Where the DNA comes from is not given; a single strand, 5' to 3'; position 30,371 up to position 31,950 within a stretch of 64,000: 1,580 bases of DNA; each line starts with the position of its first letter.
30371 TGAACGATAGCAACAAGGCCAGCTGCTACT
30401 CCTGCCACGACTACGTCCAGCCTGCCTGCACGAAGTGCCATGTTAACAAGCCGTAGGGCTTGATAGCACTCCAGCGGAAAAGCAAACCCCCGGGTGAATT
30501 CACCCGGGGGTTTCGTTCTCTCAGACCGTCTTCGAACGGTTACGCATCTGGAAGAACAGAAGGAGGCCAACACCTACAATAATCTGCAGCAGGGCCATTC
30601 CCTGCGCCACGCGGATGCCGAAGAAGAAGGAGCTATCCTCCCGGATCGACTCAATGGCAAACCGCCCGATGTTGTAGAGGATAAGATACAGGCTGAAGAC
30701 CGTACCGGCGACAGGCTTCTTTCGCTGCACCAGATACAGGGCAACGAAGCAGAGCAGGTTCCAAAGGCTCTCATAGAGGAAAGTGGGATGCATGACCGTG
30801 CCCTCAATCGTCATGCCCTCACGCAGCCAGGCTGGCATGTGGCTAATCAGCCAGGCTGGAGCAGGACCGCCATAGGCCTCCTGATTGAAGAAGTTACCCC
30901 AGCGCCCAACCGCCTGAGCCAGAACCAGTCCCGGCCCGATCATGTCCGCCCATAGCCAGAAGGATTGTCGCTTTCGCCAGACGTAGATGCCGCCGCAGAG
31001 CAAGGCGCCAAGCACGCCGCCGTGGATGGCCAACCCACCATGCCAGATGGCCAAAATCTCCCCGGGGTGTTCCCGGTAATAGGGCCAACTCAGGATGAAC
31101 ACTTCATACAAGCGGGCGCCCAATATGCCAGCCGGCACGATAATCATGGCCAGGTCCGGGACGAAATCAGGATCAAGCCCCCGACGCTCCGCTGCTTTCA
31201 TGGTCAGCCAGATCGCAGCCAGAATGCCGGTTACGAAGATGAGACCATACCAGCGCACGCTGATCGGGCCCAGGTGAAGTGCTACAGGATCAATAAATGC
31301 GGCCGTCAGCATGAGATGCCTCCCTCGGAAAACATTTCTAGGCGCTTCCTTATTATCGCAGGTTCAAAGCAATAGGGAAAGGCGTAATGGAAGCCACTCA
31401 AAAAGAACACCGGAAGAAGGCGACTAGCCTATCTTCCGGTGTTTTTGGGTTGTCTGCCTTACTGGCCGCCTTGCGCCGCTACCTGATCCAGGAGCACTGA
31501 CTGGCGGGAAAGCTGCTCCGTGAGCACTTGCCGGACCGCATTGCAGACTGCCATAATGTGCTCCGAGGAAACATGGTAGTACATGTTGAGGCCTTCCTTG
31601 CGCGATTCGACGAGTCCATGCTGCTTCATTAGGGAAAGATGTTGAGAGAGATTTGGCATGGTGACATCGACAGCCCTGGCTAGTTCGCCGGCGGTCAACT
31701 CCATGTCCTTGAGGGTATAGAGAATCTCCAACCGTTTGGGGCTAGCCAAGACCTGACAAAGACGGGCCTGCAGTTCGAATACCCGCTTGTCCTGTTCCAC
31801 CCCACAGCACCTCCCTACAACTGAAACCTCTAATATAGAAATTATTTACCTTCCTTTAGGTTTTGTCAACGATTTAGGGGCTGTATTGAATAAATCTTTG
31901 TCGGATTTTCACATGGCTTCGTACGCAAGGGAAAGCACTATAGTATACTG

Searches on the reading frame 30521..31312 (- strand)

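Call 6: search_protein_families(library=ncbifam, proteins=[window:30521-31312:-], max_evalue=0.01)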
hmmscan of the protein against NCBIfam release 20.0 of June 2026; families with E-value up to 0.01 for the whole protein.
window:30521-31312:- (263 aa): 8 families
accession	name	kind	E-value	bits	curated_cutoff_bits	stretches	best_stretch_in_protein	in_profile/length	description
TIGR00544.1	lgt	equivalog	6.7e-64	216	118.9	1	7-253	10-268/280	prolipoprotein diacylglyceryl transferase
NF009611.0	PRK13108.1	equivalog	5.6e-39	134.4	636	1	12-250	16-271/476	prolipoprotein diacylglyceryl transferase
NF000778.0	PRK00052.3-4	equivalog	1.1e-35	123.5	334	1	12-255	6-245/252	prolipoprotein diacylglyceryl transferase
NF000784.0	PRK00052.4-5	subfamily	9.4e-33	113.6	409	1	7-158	1-151/298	prolipoprotein diacylglyceryl transferase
NF000779.0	PRK00052.3-5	equivalog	7e-30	104.7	405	1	7-237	6-219/257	prolipoprotein diacylglyceryl transferase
NF000780.0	PRK00052.4-1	equivalog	1.5e-22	80.2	547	1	19-256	30-273/327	prolipoprotein diacylglyceryl transferase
NF000775.0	PRK00052.2-5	equivalog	3.1e-20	72.7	428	1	16-259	19-282/288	prolipoprotein diacylglyceryl transferase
NF000777.0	PRK00052.3-2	equivalog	3.1e-05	23.7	558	0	92-228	112-248/310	prolipoprotein diacylglyceryl transferase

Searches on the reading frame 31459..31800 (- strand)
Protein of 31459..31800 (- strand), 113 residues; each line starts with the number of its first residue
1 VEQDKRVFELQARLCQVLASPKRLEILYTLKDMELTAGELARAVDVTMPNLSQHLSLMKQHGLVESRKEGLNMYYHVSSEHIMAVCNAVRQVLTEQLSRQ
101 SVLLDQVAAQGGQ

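Call 6: search_protein_families(library=ncbifam, proteins=[window:31459-31800:-], max_evalue=0.01)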
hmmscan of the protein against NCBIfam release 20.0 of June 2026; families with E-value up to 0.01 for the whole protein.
window:31459-31800:- (113 aa): 11 families
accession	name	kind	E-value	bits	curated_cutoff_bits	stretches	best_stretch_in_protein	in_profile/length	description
NF033788.1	HTH_metalloreg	subfamily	1.6e-23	82.3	55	1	12-85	2-76/77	metalloregulator ArsR/SmtB family transcription factor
NF033789.1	repress_SdpR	subfamily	7.7e-17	61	100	1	16-80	3-67/79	autorepressor SdpR family transcription factor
NF040642.1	sulf_sens_BigR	equivalog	9.8e-15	54.4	155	1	12-93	11-92/95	sulfite-sensing transcriptional repressor BigR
NF041413.1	ArsR_Rv2640c_fam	equivalog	6.7e-13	49.1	155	1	4-89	26-113/118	Rv2640c family ArsR-like transcriptional regulator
NF047906.1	CdPbTransRegCmtR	equivalog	1.4e-12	47.4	150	1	9-92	9-92/104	Cd(II)/Pb(II)-sensing metalloregulatory transcriptional regulator CmtR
NF007528.0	PRK10141.1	subfamily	1.5e-09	37.7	97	1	13-89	8-84/117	metalloregulator ArsR/SmtB family transcription factor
NF045707.1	Dbac_1936_reg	equivalog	1.3e-08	34.8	115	1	9-100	5-96/99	ArsR/SmtB-type metalloregulator TsoR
NF052532.1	TransRegPagRBaca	equivalog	6.7e-07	29.3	170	1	5-84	11-93/99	transcriptional repressor PagR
NF053755.1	MsvR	equivalog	7.2e-06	25.9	220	1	15-87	7-82/236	transcriptional factor MsvR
NF053602.1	Phr_regulator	exception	0.0018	17.8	320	1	12-70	3-61/191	heat shock transcription regulator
TIGR02944.1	suf_reg_Xantho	equivalog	0.0094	16.3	110.65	0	26-85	17-76/130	SUF system Fe-S cluster assembly regulator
